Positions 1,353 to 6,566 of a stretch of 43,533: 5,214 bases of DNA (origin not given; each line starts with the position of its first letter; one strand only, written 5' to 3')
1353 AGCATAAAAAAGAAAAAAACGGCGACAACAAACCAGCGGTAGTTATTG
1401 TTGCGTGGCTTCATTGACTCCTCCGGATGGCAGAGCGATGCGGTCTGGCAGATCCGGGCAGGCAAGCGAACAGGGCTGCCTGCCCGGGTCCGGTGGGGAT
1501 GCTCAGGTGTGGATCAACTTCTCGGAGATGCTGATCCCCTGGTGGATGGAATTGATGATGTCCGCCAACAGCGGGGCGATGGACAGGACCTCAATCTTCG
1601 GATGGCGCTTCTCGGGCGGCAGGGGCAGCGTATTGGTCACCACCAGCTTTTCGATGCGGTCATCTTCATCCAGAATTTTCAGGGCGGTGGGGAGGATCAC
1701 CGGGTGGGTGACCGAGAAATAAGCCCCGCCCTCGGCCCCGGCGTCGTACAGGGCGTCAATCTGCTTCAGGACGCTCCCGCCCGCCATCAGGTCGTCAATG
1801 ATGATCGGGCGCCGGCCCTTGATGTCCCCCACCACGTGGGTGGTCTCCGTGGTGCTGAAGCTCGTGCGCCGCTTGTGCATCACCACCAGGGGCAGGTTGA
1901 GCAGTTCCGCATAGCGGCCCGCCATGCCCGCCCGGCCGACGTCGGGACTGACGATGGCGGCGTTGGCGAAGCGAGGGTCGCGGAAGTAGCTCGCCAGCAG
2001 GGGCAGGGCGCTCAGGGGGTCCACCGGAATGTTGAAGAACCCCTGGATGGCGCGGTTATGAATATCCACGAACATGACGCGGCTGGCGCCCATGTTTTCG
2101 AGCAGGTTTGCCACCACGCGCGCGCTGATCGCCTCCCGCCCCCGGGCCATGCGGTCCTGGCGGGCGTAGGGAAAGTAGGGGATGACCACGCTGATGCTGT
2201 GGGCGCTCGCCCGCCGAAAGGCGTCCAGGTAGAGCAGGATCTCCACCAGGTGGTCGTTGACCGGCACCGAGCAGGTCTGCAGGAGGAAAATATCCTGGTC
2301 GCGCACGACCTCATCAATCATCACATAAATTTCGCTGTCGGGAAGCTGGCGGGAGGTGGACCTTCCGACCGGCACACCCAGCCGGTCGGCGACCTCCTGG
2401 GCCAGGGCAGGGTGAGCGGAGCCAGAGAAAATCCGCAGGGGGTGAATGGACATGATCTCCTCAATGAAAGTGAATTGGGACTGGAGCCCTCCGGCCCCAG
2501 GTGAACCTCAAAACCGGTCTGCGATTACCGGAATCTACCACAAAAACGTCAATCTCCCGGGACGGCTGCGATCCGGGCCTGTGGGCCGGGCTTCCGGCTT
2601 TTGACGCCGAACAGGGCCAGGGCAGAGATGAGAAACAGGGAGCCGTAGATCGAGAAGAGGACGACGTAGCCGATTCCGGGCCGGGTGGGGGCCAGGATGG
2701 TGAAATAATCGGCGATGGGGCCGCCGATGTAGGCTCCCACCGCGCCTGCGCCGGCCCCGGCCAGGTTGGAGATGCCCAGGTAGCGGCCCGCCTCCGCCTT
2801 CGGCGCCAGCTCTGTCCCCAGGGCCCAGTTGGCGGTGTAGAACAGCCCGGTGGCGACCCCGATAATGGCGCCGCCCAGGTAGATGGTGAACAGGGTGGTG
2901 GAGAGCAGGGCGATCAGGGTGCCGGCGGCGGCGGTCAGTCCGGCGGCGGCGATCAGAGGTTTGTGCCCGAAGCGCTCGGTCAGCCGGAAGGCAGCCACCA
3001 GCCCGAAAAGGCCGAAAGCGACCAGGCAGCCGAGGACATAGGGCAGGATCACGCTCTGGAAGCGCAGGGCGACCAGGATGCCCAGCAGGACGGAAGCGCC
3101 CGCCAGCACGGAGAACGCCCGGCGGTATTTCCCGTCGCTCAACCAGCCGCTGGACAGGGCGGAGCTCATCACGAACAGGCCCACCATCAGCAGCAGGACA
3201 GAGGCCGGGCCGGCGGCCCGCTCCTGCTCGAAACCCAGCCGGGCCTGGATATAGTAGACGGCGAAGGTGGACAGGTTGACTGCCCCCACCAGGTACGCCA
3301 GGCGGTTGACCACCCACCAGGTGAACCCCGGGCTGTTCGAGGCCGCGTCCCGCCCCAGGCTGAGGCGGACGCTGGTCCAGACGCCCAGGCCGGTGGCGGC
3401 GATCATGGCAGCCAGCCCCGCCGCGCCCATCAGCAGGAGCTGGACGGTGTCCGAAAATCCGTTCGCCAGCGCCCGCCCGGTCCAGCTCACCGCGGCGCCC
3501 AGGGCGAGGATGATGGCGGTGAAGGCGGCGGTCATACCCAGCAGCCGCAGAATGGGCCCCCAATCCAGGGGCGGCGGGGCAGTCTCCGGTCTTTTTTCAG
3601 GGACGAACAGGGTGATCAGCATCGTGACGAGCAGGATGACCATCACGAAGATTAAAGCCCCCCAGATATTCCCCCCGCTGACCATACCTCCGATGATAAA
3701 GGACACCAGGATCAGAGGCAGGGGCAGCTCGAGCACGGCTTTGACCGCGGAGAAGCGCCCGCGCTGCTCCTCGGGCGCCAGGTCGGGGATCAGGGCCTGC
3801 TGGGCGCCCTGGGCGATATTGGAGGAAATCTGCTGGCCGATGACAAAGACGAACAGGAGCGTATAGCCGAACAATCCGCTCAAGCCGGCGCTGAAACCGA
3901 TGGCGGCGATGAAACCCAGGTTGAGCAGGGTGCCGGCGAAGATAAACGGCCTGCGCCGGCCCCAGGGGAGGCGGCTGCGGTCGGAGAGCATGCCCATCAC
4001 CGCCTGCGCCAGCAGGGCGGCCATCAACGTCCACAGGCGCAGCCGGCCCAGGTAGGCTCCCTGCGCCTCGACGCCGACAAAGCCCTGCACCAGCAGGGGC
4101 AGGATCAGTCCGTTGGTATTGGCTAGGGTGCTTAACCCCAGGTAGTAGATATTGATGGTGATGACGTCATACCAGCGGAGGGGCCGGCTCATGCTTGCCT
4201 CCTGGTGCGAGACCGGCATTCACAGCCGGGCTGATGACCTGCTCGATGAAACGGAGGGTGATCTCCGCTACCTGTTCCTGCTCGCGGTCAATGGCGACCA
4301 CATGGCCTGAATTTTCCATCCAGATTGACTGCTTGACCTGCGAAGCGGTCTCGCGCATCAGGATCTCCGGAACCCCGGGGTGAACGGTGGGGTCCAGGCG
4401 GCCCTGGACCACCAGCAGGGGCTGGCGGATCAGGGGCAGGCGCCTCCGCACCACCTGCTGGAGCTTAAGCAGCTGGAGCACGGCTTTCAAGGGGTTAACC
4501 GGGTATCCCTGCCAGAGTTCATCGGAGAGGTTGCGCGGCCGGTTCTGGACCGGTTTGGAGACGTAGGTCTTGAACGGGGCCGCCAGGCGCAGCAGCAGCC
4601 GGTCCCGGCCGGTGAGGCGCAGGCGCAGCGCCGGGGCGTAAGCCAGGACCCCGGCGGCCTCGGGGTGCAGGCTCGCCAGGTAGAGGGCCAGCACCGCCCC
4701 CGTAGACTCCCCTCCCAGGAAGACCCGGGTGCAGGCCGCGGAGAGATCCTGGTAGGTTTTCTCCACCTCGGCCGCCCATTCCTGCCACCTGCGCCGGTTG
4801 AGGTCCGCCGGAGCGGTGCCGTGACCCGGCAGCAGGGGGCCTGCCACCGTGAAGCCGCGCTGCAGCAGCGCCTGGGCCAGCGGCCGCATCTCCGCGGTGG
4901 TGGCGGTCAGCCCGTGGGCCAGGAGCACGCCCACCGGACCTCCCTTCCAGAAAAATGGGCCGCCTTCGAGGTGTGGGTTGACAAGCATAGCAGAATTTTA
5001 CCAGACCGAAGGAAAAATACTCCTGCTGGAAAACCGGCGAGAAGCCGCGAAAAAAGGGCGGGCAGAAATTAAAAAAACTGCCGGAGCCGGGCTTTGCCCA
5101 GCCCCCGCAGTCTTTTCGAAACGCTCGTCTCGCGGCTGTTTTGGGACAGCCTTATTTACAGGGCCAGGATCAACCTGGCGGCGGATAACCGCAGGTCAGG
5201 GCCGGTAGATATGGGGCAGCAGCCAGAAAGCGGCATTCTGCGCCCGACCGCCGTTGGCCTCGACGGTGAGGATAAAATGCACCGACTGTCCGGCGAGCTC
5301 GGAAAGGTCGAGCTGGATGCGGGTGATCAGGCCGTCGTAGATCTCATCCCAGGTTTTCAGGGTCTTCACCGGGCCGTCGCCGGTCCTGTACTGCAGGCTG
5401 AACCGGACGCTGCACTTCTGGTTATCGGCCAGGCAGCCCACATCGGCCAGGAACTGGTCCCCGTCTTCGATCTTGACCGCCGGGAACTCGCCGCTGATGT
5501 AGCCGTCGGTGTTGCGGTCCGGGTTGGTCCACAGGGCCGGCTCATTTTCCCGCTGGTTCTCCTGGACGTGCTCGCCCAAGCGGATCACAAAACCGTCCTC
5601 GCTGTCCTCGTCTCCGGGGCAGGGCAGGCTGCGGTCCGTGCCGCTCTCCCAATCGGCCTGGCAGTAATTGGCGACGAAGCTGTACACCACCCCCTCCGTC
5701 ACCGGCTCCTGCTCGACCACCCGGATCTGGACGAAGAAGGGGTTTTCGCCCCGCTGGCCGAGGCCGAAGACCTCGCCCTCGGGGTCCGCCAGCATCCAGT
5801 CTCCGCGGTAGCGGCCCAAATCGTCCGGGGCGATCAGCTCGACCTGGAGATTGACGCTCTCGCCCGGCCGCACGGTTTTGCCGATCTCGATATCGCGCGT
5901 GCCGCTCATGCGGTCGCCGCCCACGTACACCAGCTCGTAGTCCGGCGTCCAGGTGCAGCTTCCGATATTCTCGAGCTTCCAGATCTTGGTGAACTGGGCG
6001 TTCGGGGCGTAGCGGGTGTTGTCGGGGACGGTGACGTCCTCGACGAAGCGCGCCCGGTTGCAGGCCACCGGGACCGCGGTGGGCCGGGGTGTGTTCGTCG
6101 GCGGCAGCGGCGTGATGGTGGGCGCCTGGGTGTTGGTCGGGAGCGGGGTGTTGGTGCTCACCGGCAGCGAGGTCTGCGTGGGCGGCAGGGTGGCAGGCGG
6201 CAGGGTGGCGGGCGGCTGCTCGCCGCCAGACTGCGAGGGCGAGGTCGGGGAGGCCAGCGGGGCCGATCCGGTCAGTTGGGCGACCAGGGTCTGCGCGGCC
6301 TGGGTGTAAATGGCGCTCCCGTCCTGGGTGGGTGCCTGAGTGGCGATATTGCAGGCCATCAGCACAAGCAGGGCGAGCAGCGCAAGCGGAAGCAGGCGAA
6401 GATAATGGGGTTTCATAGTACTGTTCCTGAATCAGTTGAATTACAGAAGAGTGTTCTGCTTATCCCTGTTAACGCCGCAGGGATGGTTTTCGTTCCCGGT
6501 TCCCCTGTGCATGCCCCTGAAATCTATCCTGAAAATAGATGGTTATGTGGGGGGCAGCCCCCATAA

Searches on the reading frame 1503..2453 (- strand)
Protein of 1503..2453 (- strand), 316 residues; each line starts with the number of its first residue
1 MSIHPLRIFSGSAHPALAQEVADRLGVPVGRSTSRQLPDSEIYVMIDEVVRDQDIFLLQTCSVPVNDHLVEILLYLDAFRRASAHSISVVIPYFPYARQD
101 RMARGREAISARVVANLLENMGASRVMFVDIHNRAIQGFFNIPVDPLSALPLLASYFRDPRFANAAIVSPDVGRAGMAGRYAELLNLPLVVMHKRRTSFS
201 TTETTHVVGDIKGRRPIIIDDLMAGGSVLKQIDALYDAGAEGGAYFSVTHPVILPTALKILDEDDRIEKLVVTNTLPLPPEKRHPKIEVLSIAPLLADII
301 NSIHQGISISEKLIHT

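Call 4: search_protein_families(library=pfam, proteins=[window:1503-2453:-])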
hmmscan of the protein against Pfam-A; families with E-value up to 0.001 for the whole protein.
window:1503-2453:- (316 aa): 3 families
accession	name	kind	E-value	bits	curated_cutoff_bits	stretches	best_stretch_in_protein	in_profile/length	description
PF13793.12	Pribosyltran_N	-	1.1e-43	148.2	25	1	6-122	1-117/117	N-terminal domain of ribose phosphate pyrophosphokinase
PF14572.12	Pribosyl_synth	-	9.4e-14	52.2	27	1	206-310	76-180/184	Phosphoribosyl synthetase-associated domain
PF00156.33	Pribosyltran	-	1.1e-07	31.7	26.3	1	154-241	20-116/158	Phosphoribosyl transferase domain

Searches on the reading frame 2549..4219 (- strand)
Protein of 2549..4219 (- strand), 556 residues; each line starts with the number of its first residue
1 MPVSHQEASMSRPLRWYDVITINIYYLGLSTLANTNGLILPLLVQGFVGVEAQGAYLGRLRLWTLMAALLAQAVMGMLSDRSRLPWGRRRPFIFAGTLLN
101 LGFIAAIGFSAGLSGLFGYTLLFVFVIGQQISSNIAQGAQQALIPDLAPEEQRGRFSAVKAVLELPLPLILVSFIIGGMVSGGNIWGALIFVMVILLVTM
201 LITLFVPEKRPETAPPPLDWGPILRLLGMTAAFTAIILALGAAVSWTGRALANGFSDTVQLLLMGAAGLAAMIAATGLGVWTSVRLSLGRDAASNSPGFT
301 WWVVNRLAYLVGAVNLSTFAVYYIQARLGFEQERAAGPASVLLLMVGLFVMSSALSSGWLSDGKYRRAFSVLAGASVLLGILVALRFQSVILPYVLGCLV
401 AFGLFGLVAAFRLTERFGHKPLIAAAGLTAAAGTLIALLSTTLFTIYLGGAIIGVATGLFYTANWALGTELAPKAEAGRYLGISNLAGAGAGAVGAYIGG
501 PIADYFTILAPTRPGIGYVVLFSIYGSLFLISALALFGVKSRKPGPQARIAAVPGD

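Call 4: search_protein_families(library=pfam, proteins=[window:2549-4219:-])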
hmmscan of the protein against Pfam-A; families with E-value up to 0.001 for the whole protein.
window:2549-4219:- (556 aa): 3 families
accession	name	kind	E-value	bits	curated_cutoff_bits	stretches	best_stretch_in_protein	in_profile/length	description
PF07690.21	MFS_1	-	1.3e-18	67.5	33.4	2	400-547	43-182/347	Major Facilitator Superfamily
PF13347.12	MFS_2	-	2.6e-09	36.6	27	1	69-265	47-256/427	MFS/sugar transport protein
PF03209.21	PUCC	-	8.9e-08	32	21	1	396-542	254-399/401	PUCC protein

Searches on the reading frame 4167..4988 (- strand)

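Call 4: search_protein_families(library=pfam, proteins=[window:4167-4988:-])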
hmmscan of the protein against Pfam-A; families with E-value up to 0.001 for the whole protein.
window:4167-4988:- (273 aa): 5 families
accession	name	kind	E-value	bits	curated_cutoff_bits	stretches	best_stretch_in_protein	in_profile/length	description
PF12146.15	Hydrolase_4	-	7.1e-20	71.8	27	1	21-235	7-238/239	Serine aminopeptidase, S33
PF12697.13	Abhydrolase_6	-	1e-15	59.4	26.3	1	21-242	1-216/217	Alpha/beta hydrolase family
PF00561.26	Abhydrolase_1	-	4.7e-10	40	25.8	1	21-110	3-92/245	alpha/beta hydrolase fold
PF20408.4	Abhydrolase_11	-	5.4e-05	23.4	27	0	21-117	5-105/193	Alpha/beta hydrolase domain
PF00326.27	Peptidase_S9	-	7.5e-05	22.7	22.6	1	85-252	62-210/213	Prolyl oligopeptidase family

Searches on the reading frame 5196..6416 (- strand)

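Call 4: search_protein_families(library=pfam, proteins=[window:5196-6416:-])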
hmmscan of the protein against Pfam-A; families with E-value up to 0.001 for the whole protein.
window:5196-6416:- (406 aa): 1 family
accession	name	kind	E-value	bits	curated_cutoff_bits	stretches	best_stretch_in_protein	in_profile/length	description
PF16158.11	N_BRCA1_IG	-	3.6e-24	85.8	28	1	129-232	1-107/108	Ig-like domain from next to BRCA1 gene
